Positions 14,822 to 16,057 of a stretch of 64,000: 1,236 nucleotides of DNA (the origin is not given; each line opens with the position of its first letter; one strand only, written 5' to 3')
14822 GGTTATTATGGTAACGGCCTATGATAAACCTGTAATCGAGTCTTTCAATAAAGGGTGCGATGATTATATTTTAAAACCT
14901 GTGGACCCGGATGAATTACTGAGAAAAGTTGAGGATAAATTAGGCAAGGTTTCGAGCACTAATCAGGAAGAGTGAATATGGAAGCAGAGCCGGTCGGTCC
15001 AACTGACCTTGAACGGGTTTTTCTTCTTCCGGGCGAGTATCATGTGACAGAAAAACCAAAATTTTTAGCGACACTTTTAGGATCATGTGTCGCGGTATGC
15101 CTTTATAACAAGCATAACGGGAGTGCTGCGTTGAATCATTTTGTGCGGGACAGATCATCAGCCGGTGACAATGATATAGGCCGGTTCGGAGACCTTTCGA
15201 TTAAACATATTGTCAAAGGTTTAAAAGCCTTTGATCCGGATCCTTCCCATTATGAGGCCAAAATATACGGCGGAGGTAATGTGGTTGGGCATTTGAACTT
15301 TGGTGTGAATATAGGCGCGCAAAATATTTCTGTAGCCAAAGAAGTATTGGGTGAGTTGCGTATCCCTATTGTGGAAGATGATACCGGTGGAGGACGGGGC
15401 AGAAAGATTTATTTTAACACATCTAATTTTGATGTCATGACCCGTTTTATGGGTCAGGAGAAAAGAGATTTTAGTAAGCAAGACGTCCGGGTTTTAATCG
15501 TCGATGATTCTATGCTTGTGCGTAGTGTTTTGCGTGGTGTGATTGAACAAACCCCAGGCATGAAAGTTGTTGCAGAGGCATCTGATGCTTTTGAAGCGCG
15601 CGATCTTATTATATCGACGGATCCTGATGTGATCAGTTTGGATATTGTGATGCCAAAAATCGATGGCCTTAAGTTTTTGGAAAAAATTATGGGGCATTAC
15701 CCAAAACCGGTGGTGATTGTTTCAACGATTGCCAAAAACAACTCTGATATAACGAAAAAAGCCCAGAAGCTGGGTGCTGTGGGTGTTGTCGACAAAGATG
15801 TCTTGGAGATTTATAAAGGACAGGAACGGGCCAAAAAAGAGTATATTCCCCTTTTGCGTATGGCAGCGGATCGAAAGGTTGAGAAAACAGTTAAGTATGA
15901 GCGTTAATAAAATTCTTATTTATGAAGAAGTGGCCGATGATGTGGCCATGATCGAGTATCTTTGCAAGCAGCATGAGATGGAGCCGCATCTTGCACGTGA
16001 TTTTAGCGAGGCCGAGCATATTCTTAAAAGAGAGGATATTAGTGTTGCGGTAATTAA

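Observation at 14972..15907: CheD-receiver domain fusion as a second CheD paralog in the same operon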

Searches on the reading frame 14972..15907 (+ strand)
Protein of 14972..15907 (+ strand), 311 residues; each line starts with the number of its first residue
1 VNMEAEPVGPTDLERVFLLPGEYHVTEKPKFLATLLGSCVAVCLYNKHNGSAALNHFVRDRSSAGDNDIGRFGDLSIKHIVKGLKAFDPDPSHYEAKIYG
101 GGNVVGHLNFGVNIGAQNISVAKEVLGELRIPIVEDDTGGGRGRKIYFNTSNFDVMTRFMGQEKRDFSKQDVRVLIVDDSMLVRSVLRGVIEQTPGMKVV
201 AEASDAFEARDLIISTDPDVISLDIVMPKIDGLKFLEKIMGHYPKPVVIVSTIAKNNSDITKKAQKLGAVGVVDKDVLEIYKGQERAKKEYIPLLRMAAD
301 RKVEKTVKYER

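Call 4: search_protein_families(library=pfam, proteins=[window:14972-15907:+], max_evalue=0.01)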
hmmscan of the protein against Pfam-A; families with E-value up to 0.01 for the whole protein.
window:14972-15907:+ (311 aa): 2 families
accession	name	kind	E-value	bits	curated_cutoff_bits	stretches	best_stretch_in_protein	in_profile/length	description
PF00072.30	Response_reg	-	1.7e-21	76.9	30.2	1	174-277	1-101/111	Response regulator receiver domain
PF03975.18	CheD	-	2.6e-20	73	25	1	63-158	10-107/108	CheD chemotactic sensory transduction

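Call 5: search_protein_families(library=ncbifam, proteins=[window:14972-15907:+], max_evalue=0.01)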
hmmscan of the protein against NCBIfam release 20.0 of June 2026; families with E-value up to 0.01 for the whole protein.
window:14972-15907:+ (311 aa): 91 families (the best 25 are shown)
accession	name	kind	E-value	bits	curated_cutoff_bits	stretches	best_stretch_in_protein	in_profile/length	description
NF001965.0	PRK00742.1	subfamily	2.2e-35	122.5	293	1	170-306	2-138/357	chemotaxis-specific protein-glutamate methyltransferase CheB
NF009206.0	PRK12555.1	subfamily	6.6e-32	110.8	342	1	172-306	1-135/340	chemotaxis-specific protein-glutamate methyltransferase CheB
NF010013.0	PRK13487.1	equivalog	1.3e-27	96.6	223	1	14-163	24-173/201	chemoreceptor glutamine deamidase CheD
NF041119.1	CheD_Thtga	equivalog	2.1e-26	93.2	240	1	21-162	8-151/160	chemoreceptor glutamine deamidase/glutamate methylesterase CheD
NF010018.0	PRK13495.1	equivalog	1.1e-21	77.7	243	1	21-160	9-148/159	chemoreceptor glutamine deamidase CheD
NF010019.0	PRK13497.1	equivalog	1.7e-20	73.6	313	1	14-149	8-144/184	chemoreceptor glutamine deamidase CheD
NF010020.0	PRK13498.1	equivalog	1e-19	71.1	236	1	10-164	4-162/168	chemoreceptor glutamine deamidase CheD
NF010014.0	PRK13489.1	equivalog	1.6e-19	71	290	1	15-171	20-179/238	chemoreceptor glutamine deamidase CheD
NF010017.0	PRK13494.1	equivalog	2.8e-18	66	285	1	17-159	15-156/163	chemoreceptor glutamine deamidase CheD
NF010015.0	PRK13490.1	equivalog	1.9e-17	63.8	251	1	25-163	15-158/162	chemoreceptor glutamine deamidase CheD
NF007935.0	PRK10651.1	equivalog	4e-16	58.8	250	1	169-277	4-111/216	two-component system response regulator NarL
NF041367.1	CheY_Halo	equivalog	9.4e-16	58.2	200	1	174-276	1-100/114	chemotaxis protein CheY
TIGR02875.1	spore_0_A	equivalog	2e-15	56.7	200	1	171-274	2-106/262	sporulation transcription factor Spo0A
NF052445.1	RespRegMctR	equivalog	1.5e-14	53.9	300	1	172-277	2-106/205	two-component system response regulator MctR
NF007018.1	PRK09483.1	equivalog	2.7e-14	53.4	280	1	172-276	2-105/217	UvrY/SirA/GacA family response regulator transcription factor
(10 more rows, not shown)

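Call 6: find_homologous_proteins(query=window:14972-15907:+, max_evalue=0.00001)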
Query window:14972-15907:+ (311 aa): 1182 proteins with E <= 0.00001 among 2736 candidates; the best 120 are listed.
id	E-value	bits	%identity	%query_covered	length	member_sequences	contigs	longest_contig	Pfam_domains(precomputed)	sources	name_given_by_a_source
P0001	1.3e-200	683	100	99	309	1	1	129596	PF03975.19,PF00072.31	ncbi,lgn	-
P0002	3.5e-136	471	69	99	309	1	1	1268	PF03975.19,PF00072.31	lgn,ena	-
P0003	2.7e-133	462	66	99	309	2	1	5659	PF03975.19,PF00072.31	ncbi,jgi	-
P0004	2.9e-133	462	68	97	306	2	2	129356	PF03975.19,PF00072.31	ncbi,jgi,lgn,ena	-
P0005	1.6e-132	459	69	96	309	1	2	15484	PF03975.19,PF00072.31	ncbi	-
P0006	9.5e-132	457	70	95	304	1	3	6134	PF03975.19,PF00072.31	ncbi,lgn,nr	ncbi:MAG: response regulator [Candidatus Omnitrophica bacterium]|nr:response regulator [Candidatus O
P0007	1.2e-127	443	67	95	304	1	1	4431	PF03975.19,PF00072.31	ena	-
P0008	1.5e-126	440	64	98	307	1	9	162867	PF03975.19,PF00072.31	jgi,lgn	jgi:chemotaxis receptor (MCP) glutamine deamidase CheD/CheY-like chemotaxis protein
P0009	2.4e-126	439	65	96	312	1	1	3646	PF03975.19,PF00072.31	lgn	-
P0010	4.0e-125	435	66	98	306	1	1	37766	PF03975.19,PF00072.31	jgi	-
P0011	2.1e-122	426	61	98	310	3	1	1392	PF03975.19,PF00072.31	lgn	-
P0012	4.6e-120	419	61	98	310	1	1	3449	PF03975.19,PF00072.31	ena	-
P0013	1.5e-119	417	62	97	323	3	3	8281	PF03975.19,PF00072.31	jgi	jgi:two-component system, chemotaxis family, protein-glutamate methylesterase/glutaminase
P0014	2.1e-119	416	62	98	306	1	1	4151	PF03975.19,PF00072.31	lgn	-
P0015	3.5e-118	412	62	97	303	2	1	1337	PF03975.19,PF00072.31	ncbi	ncbi:Chemotaxis protein CheD, partial [hydrothermal vent metagenome]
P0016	1.0e-116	408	60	95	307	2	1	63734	PF03975.19,PF00072.31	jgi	-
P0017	4.7e-116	405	62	97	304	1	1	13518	PF03975.19,PF00072.31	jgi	-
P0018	1.4e-115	404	59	97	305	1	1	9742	PF03975.19,PF00072.31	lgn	-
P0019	2.4e-114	400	60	97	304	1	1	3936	PF03975.19,PF00072.31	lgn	-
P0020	7.2e-114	398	58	97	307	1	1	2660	PF03975.19,PF00072.31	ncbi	-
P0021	4.3e-113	396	58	97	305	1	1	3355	PF03975.19,PF00072.31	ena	-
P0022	5.6e-111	389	60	94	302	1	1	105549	PF03975.19,PF00072.31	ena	-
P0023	4.5e-110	386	60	97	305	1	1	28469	PF03975.19,PF00072.31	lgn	-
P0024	1.4e-109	384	55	97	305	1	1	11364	PF03975.19,PF00072.31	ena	-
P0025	1.4e-109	384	58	96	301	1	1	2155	PF03975.19,PF00072.31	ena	-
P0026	2.1e-109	384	59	95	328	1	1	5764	PF03975.19,PF00072.31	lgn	-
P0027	2.8e-109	383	58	97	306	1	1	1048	PF03975.19,PF00072.31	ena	-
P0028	3.1e-109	383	59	97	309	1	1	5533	PF03975.19,PF00072.31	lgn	-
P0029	1.4e-108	381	59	97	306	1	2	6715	PF03975.19,PF00072.31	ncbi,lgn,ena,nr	ncbi:response regulator [bacterium]|nr:response regulator [bacterium]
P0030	1.5e-108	381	57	97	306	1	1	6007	PF03975.19,PF00072.31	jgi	-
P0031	6.7e-106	372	57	99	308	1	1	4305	PF03975.19,PF00072.31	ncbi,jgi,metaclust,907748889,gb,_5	metaclust:\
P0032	3.8e-102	360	56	97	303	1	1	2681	PF03975.19,PF00072.31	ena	-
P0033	1.1e-100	355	55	95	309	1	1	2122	PF03975.19,PF00072.31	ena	-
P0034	2.1e-100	354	54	97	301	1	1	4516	PF03975.19,PF00072.31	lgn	-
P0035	2.4e-100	354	57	95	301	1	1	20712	PF03975.19,PF00072.31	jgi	jgi:chemotaxis receptor (MCP) glutamine deamidase CheD/CheY-like chemotaxis protein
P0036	4.8e-100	353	53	98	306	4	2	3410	PF03975.19,PF00072.31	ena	-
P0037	5.8e-99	349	57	95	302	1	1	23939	PF03975.19,PF00072.31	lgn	-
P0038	4.9e-98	346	55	95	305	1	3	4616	PF03975.19,PF00072.31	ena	-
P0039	1.8e-97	344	55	95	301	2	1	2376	PF03975.19,PF00072.31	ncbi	-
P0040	2.0e-97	344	55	98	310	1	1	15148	PF03975.19,PF00072.31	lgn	-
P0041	2.2e-97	344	56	95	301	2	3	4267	PF03975.19,PF00072.31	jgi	jgi:chemotaxis receptor (MCP) glutamine deamidase CheD/CheY-like chemotaxis protein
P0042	1.0e-96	342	56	95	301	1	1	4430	PF03975.19,PF00072.31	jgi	jgi:chemotaxis receptor (MCP) glutamine deamidase CheD/CheY-like chemotaxis protein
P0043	1.2e-96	342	55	95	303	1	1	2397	PF03975.19,PF00072.31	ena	-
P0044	1.9e-96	341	55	94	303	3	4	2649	PF03975.19,PF00072.31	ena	-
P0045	4.6e-96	340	54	95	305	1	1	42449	PF03975.19,PF00072.31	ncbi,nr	ncbi:MAG: response regulator [Candidatus Omnitrophica bacterium]|nr:response regulator [Candidatus O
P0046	7.2e-96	339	54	95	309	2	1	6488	PF03975.19,PF00072.31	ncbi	ncbi:MAG: response regulator [Planctomycetota bacterium]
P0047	8.6e-95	336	53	95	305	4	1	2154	PF03975.19,PF00072.31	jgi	-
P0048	2.4e-94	334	53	95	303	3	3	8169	PF03975.19,PF00072.31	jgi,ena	-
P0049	2.5e-94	334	58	86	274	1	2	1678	PF03975.19,PF00072.31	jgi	jgi:two-component system chemotaxis response regulator CheB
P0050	2.5e-94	334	54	95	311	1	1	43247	PF03975.19,PF00072.31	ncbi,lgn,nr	ncbi:MAG: response regulator [Planctomycetes bacterium]|nr:response regulator [Planctomycetota bacte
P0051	4.6e-94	333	54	95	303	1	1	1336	PF03975.19,PF00072.31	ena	-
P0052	1.5e-93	331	52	92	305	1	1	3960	PF03975.19,PF00072.31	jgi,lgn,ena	-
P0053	2.5e-93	331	54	95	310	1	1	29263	PF03975.19,PF00072.31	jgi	jgi:chemotaxis receptor (MCP) glutamine deamidase CheD/CheY-like chemotaxis protein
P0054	3.1e-93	330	53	95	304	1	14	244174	PF03975.19,PF00072.31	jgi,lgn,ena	-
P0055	5.8e-93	330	52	95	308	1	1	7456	PF03975.19,PF00072.31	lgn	-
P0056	1.7e-92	328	51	95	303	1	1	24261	PF03975.19,PF00072.31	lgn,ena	-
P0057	5.2e-91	323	52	94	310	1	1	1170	PF03975.19,PF00072.31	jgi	jgi:two-component system, chemotaxis family, protein-glutamate methylesterase/glutaminase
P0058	9.8e-91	322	53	94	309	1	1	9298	PF03975.19,PF00072.31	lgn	-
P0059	1.3e-90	322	51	95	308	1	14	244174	PF03975.19,PF00072.31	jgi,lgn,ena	-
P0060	2.2e-90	321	53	91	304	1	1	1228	PF03975.19,PF00072.31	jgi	-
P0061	1.2e-89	319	53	94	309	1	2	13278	PF03975.19,PF00072.31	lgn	-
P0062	1.2e-89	319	52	95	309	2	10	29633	PF03975.19,PF00072.31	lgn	-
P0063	1.4e-89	318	53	94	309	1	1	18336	PF03975.19,PF00072.31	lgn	-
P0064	1.9e-89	318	52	95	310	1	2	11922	PF03975.19,PF00072.31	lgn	-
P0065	5.3e-89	317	51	95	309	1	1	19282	PF03975.19,PF00072.31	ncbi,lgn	-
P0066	5.3e-89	317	51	95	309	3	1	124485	PF03975.19,PF00072.31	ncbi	-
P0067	5.3e-89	317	51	96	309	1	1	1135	PF03975.19,PF00072.31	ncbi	-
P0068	5.4e-89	317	51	95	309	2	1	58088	PF03975.19,PF00072.31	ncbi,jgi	jgi:chemotaxis receptor (MCP) glutamine deamidase CheD/ActR/RegA family two-component response regul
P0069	5.5e-89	317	50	95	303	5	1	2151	PF03975.19,PF00072.31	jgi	-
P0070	1.6e-88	315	50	97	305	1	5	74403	PF03975.19,PF00072.31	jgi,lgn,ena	-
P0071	1.8e-88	315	51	94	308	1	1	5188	PF03975.19,PF00072.31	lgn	-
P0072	2.0e-88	315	53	92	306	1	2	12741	PF03975.19,PF00072.31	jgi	-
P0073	2.0e-88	315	52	96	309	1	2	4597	PF03975.19,PF00072.31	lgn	-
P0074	2.2e-88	315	51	95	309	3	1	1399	PF03975.19,PF00072.31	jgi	jgi:chemotaxis receptor (MCP) glutamine deamidase CheD/AmiR/NasT family two-component response regul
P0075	3.2e-88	314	50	96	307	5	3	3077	PF03975.19,PF00072.31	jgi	-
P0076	4.0e-88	314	50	95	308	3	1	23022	PF03975.19,PF00072.31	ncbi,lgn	-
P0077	4.0e-88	314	50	95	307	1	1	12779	PF03975.19,PF00072.31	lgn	-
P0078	1.6e-87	312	51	94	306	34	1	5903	PF03975.19,PF00072.31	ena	-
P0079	3.1e-87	311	52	95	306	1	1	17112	PF03975.19,PF00072.31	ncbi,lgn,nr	ncbi:MAG: response regulator [Sedimentisphaerales bacterium]|nr:response regulator [Sedimentisphaera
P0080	3.5e-87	311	52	92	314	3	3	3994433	PF03975.19,PF00072.31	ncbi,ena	-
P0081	1.5e-86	309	51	92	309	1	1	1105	PF03975.19,PF00072.31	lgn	-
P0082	1.8e-86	308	51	95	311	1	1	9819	PF03975.19,PF00072.31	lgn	-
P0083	3.9e-86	307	51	91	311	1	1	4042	PF03975.19,PF00072.31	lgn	-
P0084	5.7e-86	307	51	94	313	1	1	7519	PF03975.19,PF00072.31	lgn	-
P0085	6.2e-86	306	50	96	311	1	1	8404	PF03975.19,PF00072.31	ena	-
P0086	7.5e-86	306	52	94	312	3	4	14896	PF03975.19,PF00072.31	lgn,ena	-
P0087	7.6e-86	306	50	95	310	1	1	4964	PF03975.19,PF00072.31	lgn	-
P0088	8.3e-86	306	50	95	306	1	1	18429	PF03975.19,PF00072.31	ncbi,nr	ncbi:MAG: response regulator [Planctomycetes bacterium]|nr:response regulator [Planctomycetota bacte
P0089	9.5e-86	306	51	95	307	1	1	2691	PF03975.19,PF00072.31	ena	-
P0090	1.1e-85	306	50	95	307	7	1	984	PF03975.19,PF00072.31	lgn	-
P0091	1.3e-85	305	50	95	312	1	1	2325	PF03975.19,PF00072.31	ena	-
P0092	1.4e-85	305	50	95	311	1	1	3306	PF03975.19,PF00072.31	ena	-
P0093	1.4e-85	305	50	95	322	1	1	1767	PF03975.19,PF00072.31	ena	-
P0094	1.6e-85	305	52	94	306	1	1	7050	PF03975.19,PF00072.31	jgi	jgi:chemotaxis receptor (MCP) glutamine deamidase CheD/CheY-like chemotaxis protein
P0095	1.8e-85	305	51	95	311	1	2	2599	PF03975.19,PF00072.31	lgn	-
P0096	2.4e-85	305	51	92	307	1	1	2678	PF03975.19,PF00072.31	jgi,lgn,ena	-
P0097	2.8e-85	304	50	94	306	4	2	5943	PF03975.19,PF00072.31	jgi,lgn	jgi:chemotaxis receptor (MCP) glutamine deamidase CheD/AmiR/NasT family two-component response regul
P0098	3.5e-85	304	50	95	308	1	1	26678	PF03975.19,PF00072.31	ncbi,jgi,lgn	-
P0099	3.5e-85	304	51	92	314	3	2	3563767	PF03975.19,PF00072.31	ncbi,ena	-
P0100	4.1e-85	304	50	95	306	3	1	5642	PF03975.19,PF00072.31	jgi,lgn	-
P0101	5.7e-85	303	50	95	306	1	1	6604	PF03975.19,PF00072.31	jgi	jgi:chemotaxis receptor (MCP) glutamine deamidase CheD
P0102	5.7e-85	303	50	92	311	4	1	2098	PF03975.19,PF00072.31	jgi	jgi:two-component system chemotaxis response regulator CheB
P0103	6.5e-85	303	50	95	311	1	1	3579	PF03975.19,PF00072.31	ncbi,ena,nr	ncbi:MAG: response regulator [Planctomycetes bacterium]|nr:response regulator [Planctomycetota bacte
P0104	6.9e-85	303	50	94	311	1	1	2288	PF03975.19,PF00072.31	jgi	jgi:two-component system chemotaxis response regulator CheB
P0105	7.8e-85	303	48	95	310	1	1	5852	PF03975.19,PF00072.31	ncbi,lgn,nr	ncbi:MAG: response regulator [Planctomycetes bacterium]|nr:response regulator [Planctomycetota bacte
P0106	9.6e-85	303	51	92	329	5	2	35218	PF03975.19,PF00072.31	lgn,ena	-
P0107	9.6e-85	303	51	92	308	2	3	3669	PF03975.19,PF00072.31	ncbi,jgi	ncbi:MAG: response regulator [Phycisphaerales bacterium]|jgi:chemotaxis receptor (MCP) glutamine dea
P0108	9.7e-85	303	50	95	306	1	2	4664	PF03975.19,PF00072.31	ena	-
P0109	1.0e-84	303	50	94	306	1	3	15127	PF03975.19,PF00072.31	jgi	-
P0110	1.4e-84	302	50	95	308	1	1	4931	PF03975.19,PF00072.31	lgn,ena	-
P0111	1.5e-84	302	50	95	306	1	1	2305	PF03975.19,PF00072.31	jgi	jgi:chemotaxis receptor (MCP) glutamine deamidase CheD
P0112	1.5e-84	302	51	93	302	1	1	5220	PF03975.19,PF00072.31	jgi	jgi:chemotaxis receptor (MCP) glutamine deamidase CheD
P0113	1.8e-84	302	50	94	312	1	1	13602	PF03975.19,PF00072.31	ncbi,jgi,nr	ncbi:MAG: response regulator [Planctomycetota bacterium]|jgi:two-component system chemotaxis respons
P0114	1.9e-84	302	50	93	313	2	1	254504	PF03975.19,PF00072.31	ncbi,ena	-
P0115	2.2e-84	301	50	95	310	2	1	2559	PF03975.19,PF00072.31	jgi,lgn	jgi:two-component system chemotaxis response regulator CheB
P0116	2.4e-84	301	50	95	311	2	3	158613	PF03975.19,PF00072.31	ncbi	-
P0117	2.4e-84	301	50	95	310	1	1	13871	PF03975.19,PF00072.31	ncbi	-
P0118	2.5e-84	301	51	94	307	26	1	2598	PF03975.19,PF00072.31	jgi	jgi:chemotaxis receptor (MCP) glutamine deamidase CheD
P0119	2.9e-84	301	51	94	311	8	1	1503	PF03975.19,PF00072.31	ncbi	-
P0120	3.3e-84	301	51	95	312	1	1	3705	PF03975.19,PF00072.31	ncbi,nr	ncbi:MAG: response regulator [Planctomycetes bacterium]|nr:response regulator [Planctomycetota bacte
